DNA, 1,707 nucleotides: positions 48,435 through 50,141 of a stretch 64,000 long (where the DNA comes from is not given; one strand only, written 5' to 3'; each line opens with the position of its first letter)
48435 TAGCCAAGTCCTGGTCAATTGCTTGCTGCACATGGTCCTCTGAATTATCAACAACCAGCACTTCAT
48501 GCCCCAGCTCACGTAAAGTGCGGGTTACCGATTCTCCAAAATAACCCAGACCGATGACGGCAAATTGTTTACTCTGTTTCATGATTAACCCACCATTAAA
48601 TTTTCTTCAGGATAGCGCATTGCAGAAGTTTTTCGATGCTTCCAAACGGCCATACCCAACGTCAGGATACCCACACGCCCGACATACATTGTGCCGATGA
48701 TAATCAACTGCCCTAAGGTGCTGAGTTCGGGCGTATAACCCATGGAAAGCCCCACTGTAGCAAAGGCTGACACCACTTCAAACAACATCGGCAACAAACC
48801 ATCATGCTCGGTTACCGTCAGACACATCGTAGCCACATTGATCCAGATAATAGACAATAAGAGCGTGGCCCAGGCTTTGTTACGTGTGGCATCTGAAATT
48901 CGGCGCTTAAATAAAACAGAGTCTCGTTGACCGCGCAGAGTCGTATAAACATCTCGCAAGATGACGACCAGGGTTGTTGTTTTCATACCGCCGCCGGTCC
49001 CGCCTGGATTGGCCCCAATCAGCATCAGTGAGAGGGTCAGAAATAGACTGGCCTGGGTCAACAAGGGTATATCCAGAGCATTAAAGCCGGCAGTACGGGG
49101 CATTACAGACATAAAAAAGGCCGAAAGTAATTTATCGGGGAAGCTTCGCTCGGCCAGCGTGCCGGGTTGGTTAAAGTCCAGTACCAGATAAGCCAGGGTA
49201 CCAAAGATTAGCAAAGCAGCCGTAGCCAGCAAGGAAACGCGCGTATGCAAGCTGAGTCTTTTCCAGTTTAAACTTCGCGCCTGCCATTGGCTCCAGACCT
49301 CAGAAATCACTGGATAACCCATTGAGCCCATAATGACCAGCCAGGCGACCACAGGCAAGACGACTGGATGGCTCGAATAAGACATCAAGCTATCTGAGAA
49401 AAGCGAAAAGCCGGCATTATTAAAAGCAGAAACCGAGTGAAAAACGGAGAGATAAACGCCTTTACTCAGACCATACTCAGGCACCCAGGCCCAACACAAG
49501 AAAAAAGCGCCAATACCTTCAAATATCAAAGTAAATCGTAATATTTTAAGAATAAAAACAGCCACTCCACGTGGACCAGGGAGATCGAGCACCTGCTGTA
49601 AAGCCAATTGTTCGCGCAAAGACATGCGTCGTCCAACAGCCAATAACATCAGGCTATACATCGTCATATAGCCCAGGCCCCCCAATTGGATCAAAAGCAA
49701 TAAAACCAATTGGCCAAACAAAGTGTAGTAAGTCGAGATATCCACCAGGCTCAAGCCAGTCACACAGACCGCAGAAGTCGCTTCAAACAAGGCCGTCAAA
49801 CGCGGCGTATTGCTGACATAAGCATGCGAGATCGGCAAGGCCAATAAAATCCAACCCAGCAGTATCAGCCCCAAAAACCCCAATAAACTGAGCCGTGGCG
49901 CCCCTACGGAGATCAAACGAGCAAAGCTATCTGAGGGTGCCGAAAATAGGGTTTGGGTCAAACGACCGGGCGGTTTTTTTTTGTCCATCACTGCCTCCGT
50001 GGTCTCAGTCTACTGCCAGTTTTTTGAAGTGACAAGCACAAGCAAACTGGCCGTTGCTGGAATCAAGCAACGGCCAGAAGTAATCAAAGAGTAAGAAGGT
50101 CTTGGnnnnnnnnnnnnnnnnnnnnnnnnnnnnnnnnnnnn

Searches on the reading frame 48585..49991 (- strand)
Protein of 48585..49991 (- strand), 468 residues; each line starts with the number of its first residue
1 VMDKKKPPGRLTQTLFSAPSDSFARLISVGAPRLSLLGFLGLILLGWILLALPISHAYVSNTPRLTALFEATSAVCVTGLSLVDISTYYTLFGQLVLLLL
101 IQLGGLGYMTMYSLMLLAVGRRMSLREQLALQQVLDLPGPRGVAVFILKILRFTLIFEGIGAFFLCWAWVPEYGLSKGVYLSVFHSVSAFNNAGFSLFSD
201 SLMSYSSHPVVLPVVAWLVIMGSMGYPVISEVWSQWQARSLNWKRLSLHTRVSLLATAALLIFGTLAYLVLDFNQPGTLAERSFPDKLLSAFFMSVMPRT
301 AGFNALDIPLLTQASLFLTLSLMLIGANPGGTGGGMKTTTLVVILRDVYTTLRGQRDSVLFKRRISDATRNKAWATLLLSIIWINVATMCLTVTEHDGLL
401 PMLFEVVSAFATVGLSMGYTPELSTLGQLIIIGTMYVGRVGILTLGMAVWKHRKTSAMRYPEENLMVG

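Call 44: search_protein_families(library=pfam, proteins=[window:48585-49991:-], max_evalue=0.00001)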
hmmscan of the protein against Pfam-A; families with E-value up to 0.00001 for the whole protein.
window:48585-49991:- (468 aa): 1 family
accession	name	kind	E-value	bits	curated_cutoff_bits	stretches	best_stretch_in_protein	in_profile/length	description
PF02386.22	TrkH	-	2.8e-50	171.7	27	1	61-446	60-487/502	Cation transport protein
